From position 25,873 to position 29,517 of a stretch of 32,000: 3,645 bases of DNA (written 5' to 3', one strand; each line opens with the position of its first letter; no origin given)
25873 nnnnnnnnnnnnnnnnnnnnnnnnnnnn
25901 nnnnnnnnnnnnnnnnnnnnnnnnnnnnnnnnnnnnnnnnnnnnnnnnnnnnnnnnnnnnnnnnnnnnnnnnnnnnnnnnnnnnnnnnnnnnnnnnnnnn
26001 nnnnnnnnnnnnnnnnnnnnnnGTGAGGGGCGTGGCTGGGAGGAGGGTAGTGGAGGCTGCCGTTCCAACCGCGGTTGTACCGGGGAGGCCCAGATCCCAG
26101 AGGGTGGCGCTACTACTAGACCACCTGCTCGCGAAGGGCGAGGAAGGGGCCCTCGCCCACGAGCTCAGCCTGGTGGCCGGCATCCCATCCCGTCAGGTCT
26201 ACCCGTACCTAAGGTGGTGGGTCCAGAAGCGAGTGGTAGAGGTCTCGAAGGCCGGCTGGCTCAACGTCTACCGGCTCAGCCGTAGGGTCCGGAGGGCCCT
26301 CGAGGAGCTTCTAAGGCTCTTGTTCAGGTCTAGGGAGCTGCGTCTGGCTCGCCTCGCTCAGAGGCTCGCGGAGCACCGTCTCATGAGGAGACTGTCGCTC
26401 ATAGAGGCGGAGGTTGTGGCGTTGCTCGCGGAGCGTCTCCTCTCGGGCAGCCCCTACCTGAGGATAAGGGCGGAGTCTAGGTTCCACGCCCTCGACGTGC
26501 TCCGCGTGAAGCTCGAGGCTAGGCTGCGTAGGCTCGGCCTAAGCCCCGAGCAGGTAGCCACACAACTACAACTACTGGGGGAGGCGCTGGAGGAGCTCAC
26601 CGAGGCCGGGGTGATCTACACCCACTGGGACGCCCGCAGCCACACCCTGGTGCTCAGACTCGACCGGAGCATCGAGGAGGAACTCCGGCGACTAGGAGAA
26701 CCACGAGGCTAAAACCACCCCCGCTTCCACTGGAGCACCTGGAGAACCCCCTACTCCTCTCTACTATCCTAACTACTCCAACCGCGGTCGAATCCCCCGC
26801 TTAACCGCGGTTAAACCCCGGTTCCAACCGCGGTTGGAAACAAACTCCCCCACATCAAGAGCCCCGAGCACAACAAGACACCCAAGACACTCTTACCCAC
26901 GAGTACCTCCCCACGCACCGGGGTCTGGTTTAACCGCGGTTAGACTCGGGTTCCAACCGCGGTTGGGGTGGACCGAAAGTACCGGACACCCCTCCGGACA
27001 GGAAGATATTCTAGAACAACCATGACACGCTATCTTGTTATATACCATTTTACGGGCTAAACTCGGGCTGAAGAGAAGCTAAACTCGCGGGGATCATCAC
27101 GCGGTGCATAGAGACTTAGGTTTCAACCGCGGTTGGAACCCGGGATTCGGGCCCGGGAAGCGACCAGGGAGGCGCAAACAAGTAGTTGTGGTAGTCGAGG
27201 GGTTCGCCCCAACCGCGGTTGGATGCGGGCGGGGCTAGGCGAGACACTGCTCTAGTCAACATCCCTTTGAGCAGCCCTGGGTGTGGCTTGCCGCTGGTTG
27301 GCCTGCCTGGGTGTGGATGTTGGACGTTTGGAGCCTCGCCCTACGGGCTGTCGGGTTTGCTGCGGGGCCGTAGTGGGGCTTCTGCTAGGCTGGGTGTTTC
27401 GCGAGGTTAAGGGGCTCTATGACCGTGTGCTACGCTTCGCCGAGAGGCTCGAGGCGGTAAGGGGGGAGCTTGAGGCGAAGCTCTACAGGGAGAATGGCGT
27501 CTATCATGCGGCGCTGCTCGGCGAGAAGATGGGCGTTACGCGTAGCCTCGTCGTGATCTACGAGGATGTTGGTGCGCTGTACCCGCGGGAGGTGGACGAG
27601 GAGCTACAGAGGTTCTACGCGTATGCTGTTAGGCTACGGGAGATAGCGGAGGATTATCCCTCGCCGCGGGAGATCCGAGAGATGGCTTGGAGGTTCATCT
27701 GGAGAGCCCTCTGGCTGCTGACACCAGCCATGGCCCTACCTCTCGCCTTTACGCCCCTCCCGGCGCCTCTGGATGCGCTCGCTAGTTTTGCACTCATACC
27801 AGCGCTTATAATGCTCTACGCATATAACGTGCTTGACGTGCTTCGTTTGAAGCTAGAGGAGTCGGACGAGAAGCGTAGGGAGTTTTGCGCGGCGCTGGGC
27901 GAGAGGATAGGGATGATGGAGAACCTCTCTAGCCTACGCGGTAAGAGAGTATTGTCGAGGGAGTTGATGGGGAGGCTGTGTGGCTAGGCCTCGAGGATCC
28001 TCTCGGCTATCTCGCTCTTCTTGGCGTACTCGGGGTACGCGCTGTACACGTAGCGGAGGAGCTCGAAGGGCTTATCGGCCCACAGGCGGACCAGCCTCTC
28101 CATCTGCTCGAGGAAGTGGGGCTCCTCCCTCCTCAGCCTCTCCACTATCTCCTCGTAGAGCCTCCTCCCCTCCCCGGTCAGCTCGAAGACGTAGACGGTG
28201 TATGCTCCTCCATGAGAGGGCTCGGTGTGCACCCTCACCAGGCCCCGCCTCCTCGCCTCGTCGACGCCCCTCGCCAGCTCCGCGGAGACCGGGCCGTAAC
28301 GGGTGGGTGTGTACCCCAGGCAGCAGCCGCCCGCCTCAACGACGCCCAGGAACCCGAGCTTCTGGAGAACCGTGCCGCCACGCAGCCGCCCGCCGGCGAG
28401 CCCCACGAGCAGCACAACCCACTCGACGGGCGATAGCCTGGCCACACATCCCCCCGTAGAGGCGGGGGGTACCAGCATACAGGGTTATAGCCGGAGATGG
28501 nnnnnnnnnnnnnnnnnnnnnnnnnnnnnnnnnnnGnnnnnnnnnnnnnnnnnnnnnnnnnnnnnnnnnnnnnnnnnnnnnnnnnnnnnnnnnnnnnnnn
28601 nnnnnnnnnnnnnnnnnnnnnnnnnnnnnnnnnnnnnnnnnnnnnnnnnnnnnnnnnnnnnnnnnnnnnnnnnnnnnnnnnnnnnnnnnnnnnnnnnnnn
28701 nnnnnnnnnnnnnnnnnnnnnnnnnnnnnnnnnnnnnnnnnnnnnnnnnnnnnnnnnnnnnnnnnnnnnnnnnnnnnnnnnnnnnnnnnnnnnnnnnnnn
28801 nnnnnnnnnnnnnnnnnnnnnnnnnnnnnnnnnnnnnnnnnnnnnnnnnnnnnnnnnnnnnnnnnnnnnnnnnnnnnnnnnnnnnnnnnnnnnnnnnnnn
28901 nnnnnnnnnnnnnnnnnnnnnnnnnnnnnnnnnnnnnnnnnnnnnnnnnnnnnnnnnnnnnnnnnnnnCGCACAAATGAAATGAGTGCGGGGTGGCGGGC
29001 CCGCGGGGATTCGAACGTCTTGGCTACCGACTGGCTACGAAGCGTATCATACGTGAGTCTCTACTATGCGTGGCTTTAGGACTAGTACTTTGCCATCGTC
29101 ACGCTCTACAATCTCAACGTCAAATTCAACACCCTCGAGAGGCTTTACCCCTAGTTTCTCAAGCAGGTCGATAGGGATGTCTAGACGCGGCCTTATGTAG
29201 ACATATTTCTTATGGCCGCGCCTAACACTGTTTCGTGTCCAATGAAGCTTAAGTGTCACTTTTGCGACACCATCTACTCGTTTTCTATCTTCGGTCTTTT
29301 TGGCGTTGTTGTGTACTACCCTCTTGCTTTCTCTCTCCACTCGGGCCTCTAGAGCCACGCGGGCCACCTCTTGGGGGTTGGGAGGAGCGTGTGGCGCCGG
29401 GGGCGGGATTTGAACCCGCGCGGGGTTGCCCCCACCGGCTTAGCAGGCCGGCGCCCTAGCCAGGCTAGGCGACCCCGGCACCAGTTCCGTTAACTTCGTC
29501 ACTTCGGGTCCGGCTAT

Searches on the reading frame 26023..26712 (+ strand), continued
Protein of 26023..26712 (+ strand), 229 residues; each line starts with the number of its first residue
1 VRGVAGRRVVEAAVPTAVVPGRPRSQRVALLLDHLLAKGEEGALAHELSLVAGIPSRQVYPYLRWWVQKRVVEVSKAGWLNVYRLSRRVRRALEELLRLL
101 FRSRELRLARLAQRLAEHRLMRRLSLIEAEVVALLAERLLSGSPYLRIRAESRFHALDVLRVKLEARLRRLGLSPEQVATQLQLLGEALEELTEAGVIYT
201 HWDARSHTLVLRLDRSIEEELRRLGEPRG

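Call 91: list_cluster_members(proteins=[P0016, P0024, P0027, P0032, P0035, P0036, P0037, P0007, L134:3980-4522:+, P0018])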
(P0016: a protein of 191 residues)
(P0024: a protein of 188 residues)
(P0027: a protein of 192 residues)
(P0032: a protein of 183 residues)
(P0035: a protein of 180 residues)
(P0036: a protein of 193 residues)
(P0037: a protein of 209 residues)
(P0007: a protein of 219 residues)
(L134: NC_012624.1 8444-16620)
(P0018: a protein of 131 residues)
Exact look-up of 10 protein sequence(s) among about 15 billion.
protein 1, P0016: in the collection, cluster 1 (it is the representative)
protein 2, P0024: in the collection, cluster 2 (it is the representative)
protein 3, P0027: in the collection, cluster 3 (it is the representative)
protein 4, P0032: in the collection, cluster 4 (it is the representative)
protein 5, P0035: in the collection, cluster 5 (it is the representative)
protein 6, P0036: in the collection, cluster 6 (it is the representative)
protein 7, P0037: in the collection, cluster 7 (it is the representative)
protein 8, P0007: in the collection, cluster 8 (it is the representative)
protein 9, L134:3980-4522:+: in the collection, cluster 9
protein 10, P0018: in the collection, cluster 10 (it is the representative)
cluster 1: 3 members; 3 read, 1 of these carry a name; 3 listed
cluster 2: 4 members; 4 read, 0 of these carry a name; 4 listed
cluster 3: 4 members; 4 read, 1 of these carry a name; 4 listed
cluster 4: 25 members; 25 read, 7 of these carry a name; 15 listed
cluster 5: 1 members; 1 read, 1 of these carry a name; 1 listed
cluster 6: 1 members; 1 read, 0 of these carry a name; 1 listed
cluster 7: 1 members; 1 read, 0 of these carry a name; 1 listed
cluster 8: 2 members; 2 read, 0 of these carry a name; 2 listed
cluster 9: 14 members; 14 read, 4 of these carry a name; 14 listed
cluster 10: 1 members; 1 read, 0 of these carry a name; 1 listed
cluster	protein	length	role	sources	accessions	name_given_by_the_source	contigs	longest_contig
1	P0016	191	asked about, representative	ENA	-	-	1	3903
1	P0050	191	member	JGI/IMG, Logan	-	hypothetical protein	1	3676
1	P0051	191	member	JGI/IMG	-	-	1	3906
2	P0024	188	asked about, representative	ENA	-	-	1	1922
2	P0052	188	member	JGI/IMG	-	-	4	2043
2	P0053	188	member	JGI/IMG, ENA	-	-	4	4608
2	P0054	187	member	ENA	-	-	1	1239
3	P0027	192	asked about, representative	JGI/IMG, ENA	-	-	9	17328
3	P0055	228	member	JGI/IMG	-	DNA-binding PadR family transcriptional regulator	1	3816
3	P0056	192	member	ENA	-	-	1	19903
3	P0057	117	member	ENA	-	-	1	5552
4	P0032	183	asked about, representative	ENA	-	-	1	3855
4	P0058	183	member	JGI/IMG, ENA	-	hypothetical protein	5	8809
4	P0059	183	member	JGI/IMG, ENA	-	hypothetical protein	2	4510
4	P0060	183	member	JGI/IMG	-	hypothetical protein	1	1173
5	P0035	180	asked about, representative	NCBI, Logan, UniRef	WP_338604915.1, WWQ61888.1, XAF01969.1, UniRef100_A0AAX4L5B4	hypothetical protein AAGT10_15000 (plasmid) [Sulfolobus tengchongensis] | Uncharacterized protein n=1 Tax=Sulfolobus tengchongensis TaxID=207809 ...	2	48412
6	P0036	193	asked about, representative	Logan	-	-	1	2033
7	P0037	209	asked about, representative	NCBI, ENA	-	-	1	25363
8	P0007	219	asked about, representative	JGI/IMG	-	-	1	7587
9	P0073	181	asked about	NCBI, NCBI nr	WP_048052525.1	FeoC-like transcriptional regulator [Saccharolobus islandicus] | hypothetical protein [Sulfolobus islandicus]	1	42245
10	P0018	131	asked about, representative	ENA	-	-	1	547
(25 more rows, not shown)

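Call 92: search_dna_similar(query=P0073, collection=plasmids, mode=protein, max_evalue=0.001, max_rows=40)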
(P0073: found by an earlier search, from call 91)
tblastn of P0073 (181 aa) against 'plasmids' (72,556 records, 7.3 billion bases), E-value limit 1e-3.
Records with a match: 8; places in all: 9; records where one place covers at least 80% of the query: 8.
Best place of each record, by identity: >=99% 1; <60% 7.
By first word of the organism name: Sulfolobus 6; Saccharolobus 2.
By predicted mobility (MOB-suite, as given by PLSDB): non-mobilizable 7; conjugative 1.
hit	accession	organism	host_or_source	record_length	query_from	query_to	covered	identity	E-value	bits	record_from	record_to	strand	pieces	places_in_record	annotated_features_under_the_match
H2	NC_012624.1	Sulfolobus islandicus Y.N.15.51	-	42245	1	181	100%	99.4%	1e-114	364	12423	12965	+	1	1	hypothetical protein (x2)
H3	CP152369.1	Sulfolobus tengchongensis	-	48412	21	179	88%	35.4%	8e-20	93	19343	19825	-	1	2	hypothetical protein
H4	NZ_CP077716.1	Saccharolobus shibatae B12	cell culture,hot spring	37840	6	181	97%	29.3%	3e-7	56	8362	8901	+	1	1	helix-turn-helix domain-containing protein | winged helix-turn-helix domain-containing protein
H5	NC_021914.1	Saccharolobus solfataricus P2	geyser water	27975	9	179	94%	29.5%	6e-14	76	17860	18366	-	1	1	hypothetical protein (x2)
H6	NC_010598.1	Sulfolobus islandicus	-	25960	21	178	87%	29.8%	6e-10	64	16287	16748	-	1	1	hypothetical protein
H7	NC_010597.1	Sulfolobus islandicus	-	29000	21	178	87%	29.8%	6e-10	64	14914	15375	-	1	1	hypothetical protein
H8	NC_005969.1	Sulfolobus tengchongensis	acidic hot spring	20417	9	171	90%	28.3%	2e-10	66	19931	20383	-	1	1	none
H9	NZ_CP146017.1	Sulfolobus tengchongensis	-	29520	9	168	88%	28.2%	1e-10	66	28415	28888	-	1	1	hypothetical protein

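Call 94: get_annotated_region(hit=H5, flank=2500)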
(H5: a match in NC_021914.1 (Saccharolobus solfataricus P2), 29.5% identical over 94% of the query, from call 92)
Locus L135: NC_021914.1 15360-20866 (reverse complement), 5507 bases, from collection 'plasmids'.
description: Saccharolobus solfataricus P2 plasmid pMGB1, complete sequence
organism: Saccharolobus solfataricus P2 (NCBI taxid 273057)
taxonomy: Archaea; Thermoproteota; Thermoprotei; Sulfolobales; Sulfolobaceae; Saccharolobus; Saccharolobus solfataricus; Saccharolobus solfataricus P2
host: -; source: geyser water; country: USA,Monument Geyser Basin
typing (MOB-suite, as given by PLSDB): non-mobilizable
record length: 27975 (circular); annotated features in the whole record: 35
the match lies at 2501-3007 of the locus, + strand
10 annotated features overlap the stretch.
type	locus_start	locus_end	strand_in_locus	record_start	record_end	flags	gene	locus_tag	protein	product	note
CDS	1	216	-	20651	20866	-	-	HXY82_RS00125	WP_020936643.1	hypothetical protein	-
CDS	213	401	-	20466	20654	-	-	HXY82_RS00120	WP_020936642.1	hypothetical protein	-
CDS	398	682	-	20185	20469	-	-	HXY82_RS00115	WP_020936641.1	hypothetical protein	-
CDS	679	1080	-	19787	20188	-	-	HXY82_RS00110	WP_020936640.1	hypothetical protein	-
CDS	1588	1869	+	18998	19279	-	-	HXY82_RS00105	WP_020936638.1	winged helix-turn-helix transcriptional regulator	-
CDS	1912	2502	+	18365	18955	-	-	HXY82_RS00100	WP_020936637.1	hypothetical protein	-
CDS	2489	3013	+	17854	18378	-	-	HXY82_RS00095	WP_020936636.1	hypothetical protein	-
CDS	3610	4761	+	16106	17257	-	-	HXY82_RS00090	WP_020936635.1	RNA-guided endonuclease TnpB family protein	-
CDS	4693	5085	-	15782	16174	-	-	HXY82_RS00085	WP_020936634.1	hypothetical protein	-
CDS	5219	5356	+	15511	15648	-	-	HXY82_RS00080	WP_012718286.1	hypothetical protein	-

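Call 95: get_annotated_region(hit=H6, flank=2500)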
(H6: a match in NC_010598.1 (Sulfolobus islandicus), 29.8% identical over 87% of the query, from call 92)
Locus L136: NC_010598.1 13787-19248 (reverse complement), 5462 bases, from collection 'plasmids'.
description: Sulfolobus islandicus plasmid pSOG2, complete sequence
organism: Sulfolobus islandicus (NCBI taxid 43080)
taxonomy: Archaea; Thermoproteota; Thermoprotei; Sulfolobales; Sulfolobaceae; Sulfolobus; Sulfolobus islandicus
host: -; source: -; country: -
typing (MOB-suite, as given by PLSDB): conjugative; relaxase MOB_Unknown; mating-pair formation MPF_T
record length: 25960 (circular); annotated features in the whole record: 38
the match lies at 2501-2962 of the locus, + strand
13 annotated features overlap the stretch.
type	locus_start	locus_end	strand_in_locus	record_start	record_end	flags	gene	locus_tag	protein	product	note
CDS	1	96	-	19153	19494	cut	-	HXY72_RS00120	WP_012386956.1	hypothetical protein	-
CDS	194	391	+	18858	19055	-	-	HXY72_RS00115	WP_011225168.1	DUF5678 domain-containing protein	-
CDS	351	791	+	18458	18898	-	-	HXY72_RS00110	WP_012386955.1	hypothetical protein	-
CDS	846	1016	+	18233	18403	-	-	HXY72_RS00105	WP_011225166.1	hypothetical protein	-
CDS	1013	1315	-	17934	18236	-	-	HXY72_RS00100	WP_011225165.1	MarR family winged helix-turn-helix transcriptional regulator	GO:0006355 - regulation of DNA-templated transcription [Evidence IEA]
CDS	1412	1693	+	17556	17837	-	-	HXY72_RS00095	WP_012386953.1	hypothetical protein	-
CDS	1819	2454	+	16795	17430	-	-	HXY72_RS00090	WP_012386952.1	hypothetical protein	-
CDS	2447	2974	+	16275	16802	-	-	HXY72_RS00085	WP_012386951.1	hypothetical protein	-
CDS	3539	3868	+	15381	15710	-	-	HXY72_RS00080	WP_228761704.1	hypothetical protein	-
CDS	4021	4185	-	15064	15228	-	-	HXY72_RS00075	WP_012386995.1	hypothetical protein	-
CDS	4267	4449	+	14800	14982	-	-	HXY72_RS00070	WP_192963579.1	hypothetical protein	-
CDS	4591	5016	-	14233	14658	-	-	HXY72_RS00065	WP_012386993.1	hypothetical protein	-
CDS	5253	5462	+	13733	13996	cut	-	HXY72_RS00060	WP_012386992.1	hypothetical protein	-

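Call 96: get_annotated_region(hit=H4, flank=2500)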
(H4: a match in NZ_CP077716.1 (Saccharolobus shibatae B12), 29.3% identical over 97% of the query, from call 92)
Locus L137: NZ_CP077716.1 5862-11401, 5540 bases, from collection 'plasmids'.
description: Saccharolobus shibatae B12 plasmid pB12E5, complete sequence
organism: Saccharolobus shibatae B12 (NCBI taxid 523848)
taxonomy: Archaea; Thermoproteota; Thermoprotei; Sulfolobales; Sulfolobaceae; Saccharolobus; Saccharolobus shibatae; Saccharolobus shibatae B12
host: -; source: cell culture,hot spring; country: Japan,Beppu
typing (MOB-suite, as given by PLSDB): non-mobilizable
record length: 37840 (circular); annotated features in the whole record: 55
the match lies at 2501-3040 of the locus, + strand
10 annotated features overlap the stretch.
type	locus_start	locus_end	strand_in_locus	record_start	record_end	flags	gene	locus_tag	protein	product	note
CDS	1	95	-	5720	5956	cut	-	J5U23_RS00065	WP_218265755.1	hypothetical protein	-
CDS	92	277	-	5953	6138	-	-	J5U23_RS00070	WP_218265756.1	hypothetical protein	-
CDS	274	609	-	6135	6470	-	-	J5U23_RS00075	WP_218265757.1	hypothetical protein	-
CDS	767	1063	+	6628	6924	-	-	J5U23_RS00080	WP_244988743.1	helix-turn-helix transcriptional regulator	-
CDS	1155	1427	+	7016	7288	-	-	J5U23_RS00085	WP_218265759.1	hypothetical protein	-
CDS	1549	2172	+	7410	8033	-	-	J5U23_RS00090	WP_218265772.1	hypothetical protein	-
CDS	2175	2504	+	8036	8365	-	-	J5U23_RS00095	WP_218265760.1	winged helix-turn-helix domain-containing protein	-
CDS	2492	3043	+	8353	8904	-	-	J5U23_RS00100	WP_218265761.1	helix-turn-helix domain-containing protein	-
CDS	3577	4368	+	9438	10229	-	-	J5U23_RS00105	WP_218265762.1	hypothetical protein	-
CDS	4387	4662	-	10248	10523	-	-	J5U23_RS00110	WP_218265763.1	MarR family winged helix-turn-helix transcriptional regulator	GO:0006355 - regulation of DNA-templated transcription [Evidence IEA]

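Call 97: get_annotated_region(hit=H3, flank=2500)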
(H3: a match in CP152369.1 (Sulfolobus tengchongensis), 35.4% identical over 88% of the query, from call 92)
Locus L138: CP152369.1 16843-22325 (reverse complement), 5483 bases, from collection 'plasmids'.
description: Sulfolobus tengchongensis strain HGQ25 plasmid pHGQ25, complete sequence
organism: Sulfolobus tengchongensis (NCBI taxid 207809)
taxonomy: Archaea; Thermoproteota; Thermoprotei; Sulfolobales; Sulfolobaceae; Sulfolobus; Sulfolobus tengchongensis
host: -; source: -; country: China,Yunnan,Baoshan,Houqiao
typing (MOB-suite, as given by PLSDB): non-mobilizable
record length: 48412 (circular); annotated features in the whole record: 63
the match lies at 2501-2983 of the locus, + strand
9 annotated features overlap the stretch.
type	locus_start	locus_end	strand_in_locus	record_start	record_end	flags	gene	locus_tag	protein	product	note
CDS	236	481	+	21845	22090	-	-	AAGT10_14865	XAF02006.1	ArsR family transcriptional regulator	-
CDS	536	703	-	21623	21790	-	-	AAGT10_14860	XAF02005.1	ribbon-helix-helix protein, CopG family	-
CDS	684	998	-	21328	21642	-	-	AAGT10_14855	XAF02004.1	hypothetical protein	-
CDS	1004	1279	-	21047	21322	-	-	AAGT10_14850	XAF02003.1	hypothetical protein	-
CDS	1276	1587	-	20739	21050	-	-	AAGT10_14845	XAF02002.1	hypothetical protein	-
CDS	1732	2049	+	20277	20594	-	-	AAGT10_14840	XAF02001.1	MarR family transcriptional regulator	-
CDS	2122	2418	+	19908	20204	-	-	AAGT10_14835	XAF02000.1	transcriptional regulator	-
CDS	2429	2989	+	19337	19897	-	-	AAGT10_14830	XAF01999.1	hypothetical protein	-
CDS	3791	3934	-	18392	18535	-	-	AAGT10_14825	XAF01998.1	hypothetical protein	-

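Call 103: find_homologous_proteins(query=A4, max_evalue=0.1)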
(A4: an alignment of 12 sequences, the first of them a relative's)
Query A4 (12 sequences) (181 aa, profile of the alignment): 35 proteins with E <= 0.1 among 3892 candidates.
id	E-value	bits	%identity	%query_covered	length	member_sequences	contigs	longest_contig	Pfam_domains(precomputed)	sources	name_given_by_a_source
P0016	3.3e-61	225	80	96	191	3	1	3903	-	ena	-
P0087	2.8e-59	218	81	97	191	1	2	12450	-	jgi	-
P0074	5.8e-59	217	95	100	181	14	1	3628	PF01978.26,PF21984.3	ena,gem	-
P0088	1.6e-57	213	82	99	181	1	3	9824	PF21984.3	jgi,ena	jgi:DNA-binding PadR family transcriptional regulator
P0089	2.5e-57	212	87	99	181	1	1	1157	PF01978.26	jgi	jgi:hypothetical protein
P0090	3.3e-57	211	80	100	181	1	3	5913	PF21984.3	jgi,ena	-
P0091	3.6e-57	211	96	97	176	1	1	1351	PF01978.26,PF21984.3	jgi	jgi:predicted transcriptional regulator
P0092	4.2e-57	211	87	96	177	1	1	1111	PF01978.26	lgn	-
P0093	7.7e-57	210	85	100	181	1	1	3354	PF21984.3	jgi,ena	-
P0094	8.9e-57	210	88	100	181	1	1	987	PF01978.26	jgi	jgi:hypothetical protein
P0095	1.0e-56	210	83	96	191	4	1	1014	-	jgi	jgi:hypothetical protein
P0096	1.2e-56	210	87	100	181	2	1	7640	PF01978.26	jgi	jgi:predicted transcriptional regulator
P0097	1.1e-55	207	73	100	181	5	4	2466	PF21984.3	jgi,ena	-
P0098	1.2e-55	206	83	99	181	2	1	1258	PF01978.26,PF09012.18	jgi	jgi:hypothetical protein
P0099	1.9e-55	206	80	97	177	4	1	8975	PF01978.26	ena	-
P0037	8.4e-53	197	-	-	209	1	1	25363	-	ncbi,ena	-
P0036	3.3e-33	133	37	27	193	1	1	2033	-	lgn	-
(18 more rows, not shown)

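Call 126: search_protein_families(library=pfam, alignment_id=A3, max_evalue=1)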
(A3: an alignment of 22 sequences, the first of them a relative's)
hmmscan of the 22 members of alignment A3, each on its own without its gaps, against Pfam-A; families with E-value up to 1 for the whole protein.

A. member 1, P0001 (226 aa): 0 families

B. families by the number of members that match (of 22 scanned): 62 families (the first 25 are shown)
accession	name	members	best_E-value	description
PF01978.25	TrmB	16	2.9e-06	Sugar-specific transcriptional regulator TrmB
PF21984.2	DnaD_N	2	0.00075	DnaD N-terminal domain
PF21476.4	PF0610-like_N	2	0.0014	PF0610-like, N-terminal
PF01454.25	MAGE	2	0.0083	MAGE homology domain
PF09012.17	FeoC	2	0.016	FeoC like transcriptional regulator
PF09339.16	HTH_IclR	2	0.035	IclR helix-turn-helix domain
PF01047.28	MarR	2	0.092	MarR family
PF12840.13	HTH_20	1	9e-06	Helix-turn-helix domain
PF13730.12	HTH_36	1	0.00084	Helix-turn-helix domain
PF05903.20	Peptidase_C97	1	0.0019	PPPDE putative peptidase domain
PF21100.3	MCM_C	1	0.0078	MCM protein C-terminal winged helix-turn-helix domain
PF02002.24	TFIIE_alpha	1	0.0086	TFIIE alpha subunit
PF24033.1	DUF7342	1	0.0096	Family of unknown function (DUF7342)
PF21796.3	Cac1_C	1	0.015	Chromatin assembly factor 1 subunit Cac1, C-terminal domain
PF14502.12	HTH_41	1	0.019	Helix-turn-helix domain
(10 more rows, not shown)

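Call 128: find_encoding_contigs(protein=P0037, flank=10000, max_places=2)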
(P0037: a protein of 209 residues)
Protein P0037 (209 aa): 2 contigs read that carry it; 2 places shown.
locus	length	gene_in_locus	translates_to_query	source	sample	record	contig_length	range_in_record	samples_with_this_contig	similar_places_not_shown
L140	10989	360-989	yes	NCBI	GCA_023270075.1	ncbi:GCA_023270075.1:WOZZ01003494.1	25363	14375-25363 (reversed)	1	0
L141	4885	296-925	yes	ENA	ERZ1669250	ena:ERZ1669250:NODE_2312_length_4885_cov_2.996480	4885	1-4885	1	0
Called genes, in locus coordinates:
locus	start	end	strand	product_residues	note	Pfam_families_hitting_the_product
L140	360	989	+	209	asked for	-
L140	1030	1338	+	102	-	-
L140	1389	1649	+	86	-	-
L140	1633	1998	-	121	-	-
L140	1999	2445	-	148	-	-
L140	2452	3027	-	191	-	-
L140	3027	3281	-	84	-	-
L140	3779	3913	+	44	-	-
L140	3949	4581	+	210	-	-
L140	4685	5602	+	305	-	-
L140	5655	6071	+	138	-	-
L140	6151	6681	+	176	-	-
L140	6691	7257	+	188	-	-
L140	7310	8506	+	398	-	-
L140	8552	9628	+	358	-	-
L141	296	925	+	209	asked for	-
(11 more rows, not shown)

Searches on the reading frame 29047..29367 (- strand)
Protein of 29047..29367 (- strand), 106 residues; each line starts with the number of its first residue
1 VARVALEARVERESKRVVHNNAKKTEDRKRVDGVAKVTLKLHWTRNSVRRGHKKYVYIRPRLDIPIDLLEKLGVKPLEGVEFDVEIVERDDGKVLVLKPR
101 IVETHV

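Call 41: search_protein_families(library=phrogs, proteins=[window:29047-29367:-], max_evalue=0.01)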
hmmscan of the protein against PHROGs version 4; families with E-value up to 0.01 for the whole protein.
window:29047-29367:- (106 aa): 0 families

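Call 42: search_protein_families(library=pfam, proteins=[window:29047-29367:-], max_evalue=0.05)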
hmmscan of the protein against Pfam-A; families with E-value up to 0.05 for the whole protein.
window:29047-29367:- (106 aa): 1 family
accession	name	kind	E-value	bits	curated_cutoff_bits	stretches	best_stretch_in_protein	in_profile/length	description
PF01849.23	NAC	-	0.045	14.1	21.3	0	68-97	7-34/57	NAC domain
